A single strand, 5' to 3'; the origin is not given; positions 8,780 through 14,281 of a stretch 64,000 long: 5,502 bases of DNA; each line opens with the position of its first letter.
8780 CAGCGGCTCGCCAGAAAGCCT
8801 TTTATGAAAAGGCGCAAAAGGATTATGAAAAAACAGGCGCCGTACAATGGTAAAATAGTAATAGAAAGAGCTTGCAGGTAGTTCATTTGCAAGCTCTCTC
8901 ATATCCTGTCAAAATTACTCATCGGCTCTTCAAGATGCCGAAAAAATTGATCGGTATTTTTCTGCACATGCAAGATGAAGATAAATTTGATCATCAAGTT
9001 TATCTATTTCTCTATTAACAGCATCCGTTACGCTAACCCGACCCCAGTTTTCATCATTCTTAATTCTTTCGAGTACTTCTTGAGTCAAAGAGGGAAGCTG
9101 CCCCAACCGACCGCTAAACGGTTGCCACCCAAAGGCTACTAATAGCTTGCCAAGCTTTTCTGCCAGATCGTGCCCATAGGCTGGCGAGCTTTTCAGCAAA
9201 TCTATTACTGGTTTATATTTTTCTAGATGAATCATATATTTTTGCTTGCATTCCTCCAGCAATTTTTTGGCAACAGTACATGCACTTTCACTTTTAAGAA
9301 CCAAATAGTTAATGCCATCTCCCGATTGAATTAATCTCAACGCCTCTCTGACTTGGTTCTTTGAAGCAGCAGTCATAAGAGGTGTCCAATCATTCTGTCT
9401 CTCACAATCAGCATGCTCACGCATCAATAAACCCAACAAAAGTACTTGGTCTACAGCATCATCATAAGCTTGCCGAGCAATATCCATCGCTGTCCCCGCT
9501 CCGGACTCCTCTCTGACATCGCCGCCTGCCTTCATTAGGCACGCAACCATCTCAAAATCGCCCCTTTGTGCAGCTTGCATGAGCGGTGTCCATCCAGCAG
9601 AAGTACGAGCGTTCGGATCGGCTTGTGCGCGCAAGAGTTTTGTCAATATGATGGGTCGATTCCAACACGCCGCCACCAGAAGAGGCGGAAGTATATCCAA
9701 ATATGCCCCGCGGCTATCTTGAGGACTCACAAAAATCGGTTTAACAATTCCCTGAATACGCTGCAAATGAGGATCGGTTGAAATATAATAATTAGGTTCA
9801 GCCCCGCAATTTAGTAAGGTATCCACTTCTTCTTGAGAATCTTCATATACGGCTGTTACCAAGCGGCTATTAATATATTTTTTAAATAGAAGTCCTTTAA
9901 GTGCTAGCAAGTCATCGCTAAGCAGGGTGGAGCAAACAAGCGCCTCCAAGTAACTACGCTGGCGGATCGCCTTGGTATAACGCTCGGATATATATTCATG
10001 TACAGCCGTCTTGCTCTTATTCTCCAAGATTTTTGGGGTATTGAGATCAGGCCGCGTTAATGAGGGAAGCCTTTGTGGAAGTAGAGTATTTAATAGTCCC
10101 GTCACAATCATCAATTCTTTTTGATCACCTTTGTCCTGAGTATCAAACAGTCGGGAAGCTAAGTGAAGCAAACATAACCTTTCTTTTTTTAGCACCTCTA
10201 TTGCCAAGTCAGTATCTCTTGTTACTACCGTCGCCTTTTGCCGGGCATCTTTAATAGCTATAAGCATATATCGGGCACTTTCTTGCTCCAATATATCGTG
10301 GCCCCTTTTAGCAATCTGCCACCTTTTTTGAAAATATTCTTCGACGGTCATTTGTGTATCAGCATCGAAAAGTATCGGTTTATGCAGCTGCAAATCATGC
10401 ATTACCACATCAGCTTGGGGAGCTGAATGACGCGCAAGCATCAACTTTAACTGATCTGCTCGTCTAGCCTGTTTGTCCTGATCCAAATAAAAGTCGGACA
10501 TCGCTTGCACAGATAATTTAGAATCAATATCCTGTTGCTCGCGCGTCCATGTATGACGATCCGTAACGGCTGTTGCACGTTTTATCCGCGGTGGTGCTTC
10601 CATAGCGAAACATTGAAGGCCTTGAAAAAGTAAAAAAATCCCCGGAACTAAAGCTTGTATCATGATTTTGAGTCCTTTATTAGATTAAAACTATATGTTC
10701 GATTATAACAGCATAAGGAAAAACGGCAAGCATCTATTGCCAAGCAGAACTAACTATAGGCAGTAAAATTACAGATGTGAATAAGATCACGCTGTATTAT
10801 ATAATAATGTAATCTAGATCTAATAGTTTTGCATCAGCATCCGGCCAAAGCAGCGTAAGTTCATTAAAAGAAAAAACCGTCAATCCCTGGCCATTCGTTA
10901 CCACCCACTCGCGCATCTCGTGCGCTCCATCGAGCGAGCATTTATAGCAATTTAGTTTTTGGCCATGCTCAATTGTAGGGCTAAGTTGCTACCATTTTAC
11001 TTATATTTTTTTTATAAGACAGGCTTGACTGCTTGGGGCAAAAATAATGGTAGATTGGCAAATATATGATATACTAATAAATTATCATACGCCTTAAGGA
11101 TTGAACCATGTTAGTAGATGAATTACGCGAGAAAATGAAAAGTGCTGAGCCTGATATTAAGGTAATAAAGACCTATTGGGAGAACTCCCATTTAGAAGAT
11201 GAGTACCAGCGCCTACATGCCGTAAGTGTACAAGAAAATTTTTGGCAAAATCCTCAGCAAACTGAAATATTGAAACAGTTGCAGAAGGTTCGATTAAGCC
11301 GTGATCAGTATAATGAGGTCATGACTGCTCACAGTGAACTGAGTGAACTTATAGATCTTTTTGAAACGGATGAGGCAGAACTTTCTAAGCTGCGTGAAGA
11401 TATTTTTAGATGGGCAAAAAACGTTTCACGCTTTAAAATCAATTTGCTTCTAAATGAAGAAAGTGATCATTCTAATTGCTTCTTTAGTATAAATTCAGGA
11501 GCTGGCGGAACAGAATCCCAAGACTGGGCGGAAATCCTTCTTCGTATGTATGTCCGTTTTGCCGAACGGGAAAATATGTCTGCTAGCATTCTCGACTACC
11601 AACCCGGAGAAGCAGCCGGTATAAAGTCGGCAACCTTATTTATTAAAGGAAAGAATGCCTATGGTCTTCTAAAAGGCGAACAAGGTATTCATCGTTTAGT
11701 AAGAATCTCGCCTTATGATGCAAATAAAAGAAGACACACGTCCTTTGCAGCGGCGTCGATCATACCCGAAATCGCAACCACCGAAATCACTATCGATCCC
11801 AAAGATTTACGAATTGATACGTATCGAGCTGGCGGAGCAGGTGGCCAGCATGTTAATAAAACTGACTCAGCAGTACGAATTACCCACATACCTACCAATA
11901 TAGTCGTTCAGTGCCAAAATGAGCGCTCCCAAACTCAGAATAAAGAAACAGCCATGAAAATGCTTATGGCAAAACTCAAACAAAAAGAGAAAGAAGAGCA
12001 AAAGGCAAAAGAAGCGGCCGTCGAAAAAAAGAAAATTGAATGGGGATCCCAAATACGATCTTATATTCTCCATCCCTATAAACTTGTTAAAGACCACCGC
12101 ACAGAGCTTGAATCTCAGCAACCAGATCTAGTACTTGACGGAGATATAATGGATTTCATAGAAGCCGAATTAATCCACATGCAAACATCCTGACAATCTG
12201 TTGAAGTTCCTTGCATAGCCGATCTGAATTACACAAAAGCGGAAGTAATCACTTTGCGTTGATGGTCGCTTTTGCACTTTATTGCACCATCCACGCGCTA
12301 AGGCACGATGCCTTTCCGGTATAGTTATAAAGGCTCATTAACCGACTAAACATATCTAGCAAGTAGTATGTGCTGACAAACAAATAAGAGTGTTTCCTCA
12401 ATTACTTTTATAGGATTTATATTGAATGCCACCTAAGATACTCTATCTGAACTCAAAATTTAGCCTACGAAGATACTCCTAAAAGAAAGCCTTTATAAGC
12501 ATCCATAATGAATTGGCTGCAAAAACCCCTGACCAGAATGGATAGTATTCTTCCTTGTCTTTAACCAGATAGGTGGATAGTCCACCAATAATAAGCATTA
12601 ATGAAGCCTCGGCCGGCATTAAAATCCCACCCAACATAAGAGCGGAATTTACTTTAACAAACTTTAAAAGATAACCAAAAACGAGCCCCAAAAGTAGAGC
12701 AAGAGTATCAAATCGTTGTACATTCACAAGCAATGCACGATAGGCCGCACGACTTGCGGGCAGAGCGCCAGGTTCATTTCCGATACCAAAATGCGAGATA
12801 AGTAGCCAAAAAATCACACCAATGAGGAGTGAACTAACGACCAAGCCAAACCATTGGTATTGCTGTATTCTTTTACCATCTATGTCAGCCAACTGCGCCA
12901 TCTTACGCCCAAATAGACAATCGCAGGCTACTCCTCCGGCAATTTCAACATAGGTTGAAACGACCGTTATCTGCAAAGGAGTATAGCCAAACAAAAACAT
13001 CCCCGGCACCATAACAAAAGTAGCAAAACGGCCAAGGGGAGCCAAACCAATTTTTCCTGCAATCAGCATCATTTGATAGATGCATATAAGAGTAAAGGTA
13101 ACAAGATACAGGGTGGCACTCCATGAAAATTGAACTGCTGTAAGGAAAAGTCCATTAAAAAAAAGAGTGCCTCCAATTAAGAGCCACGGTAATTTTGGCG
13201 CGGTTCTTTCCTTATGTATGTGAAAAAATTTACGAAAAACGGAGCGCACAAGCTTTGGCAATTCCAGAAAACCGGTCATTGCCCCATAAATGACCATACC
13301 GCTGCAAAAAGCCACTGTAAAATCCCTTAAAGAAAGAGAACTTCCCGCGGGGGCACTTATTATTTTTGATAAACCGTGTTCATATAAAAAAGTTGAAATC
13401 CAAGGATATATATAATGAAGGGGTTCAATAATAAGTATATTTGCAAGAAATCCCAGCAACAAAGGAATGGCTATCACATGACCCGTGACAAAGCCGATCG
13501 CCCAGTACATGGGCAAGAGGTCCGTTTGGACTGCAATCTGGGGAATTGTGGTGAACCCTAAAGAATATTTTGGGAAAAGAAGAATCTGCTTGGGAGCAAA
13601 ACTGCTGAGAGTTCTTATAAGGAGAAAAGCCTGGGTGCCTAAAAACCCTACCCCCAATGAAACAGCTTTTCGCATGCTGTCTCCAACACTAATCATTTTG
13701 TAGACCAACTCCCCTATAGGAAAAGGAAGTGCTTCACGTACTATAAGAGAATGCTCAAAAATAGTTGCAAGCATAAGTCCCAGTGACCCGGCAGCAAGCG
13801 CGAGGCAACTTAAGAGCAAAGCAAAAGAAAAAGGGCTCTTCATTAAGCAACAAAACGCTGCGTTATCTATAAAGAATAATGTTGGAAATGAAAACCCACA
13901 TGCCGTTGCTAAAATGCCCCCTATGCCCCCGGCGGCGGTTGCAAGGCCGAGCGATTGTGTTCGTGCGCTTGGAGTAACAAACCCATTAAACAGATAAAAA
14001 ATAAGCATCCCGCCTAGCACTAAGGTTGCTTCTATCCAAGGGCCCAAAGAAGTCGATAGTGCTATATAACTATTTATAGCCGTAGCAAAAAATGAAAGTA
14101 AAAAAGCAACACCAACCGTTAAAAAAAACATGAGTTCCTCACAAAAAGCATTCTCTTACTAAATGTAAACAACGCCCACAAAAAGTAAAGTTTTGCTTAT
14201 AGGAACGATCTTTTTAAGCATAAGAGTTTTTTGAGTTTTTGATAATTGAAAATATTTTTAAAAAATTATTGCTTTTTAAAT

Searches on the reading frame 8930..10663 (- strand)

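Call 37: search_protein_families(library=pfam, proteins=[window:8930-10663:-], max_evalue=0.00001)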
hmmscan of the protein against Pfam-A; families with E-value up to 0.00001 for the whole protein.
window:8930-10663:- (577 aa): 5 families
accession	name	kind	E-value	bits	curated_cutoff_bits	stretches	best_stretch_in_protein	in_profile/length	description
PF12796.13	Ank_2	-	3.8e-14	53.5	27.3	1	329-405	2-77/90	Ankyrin repeats (3 copies)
PF00023.36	Ank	-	5.4e-14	52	21.1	0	357-383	2-28/33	Ankyrin repeat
PF13857.12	Ank_5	-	4.5e-12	46.5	27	0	345-396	3-56/56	Ankyrin repeats (many copies)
PF13606.12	Ank_3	-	3.8e-08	33.3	22.3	0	357-383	2-28/30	Ankyrin repeat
PF13637.12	Ank_4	-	8.3e-08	32.8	22.7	0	345-376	18-49/50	Ankyrin repeats (many copies)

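Call 96: search_protein_families(library=pfam, proteins=[window:8930-10663:-], max_evalue=0.1)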
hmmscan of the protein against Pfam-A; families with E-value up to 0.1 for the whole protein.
window:8930-10663:- (577 aa): 5 families
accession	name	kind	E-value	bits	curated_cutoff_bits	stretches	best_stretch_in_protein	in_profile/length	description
PF12796.13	Ank_2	-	3.8e-14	53.5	27.3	2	329-405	2-77/90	Ankyrin repeats (3 copies)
PF00023.36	Ank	-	5.4e-14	52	21.1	1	357-383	2-28/33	Ankyrin repeat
PF13857.12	Ank_5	-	4.5e-12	46.5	27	2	345-396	3-56/56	Ankyrin repeats (many copies)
PF13606.12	Ank_3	-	3.8e-08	33.3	22.3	1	357-383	2-28/30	Ankyrin repeat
PF13637.12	Ank_4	-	8.3e-08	32.8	22.7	1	345-376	18-49/50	Ankyrin repeats (many copies)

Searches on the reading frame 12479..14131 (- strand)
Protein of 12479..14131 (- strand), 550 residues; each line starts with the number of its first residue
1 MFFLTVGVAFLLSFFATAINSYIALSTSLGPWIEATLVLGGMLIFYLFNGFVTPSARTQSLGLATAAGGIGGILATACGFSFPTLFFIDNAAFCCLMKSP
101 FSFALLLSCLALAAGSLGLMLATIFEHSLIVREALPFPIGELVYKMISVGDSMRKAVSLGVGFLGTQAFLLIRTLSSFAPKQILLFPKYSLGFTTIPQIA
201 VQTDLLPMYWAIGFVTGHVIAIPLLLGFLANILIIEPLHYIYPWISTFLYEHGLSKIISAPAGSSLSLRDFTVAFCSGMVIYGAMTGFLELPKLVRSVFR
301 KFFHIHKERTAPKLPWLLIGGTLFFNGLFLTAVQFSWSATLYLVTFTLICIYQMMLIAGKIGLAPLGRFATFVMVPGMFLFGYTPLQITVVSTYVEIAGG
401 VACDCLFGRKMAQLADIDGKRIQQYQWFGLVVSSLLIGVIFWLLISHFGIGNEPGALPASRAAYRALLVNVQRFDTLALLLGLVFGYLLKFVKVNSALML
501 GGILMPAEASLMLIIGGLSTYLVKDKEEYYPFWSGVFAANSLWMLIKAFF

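Call 37: search_protein_families(library=pfam, proteins=[window:12479-14131:-], max_evalue=0.00001)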
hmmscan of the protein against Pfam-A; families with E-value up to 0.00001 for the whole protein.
window:12479-14131:- (550 aa): 1 family
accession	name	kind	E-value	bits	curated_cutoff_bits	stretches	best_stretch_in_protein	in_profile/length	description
PF03169.20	OPT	-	1.7e-11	43.9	25.8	1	6-525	7-590/623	OPT oligopeptide transporter protein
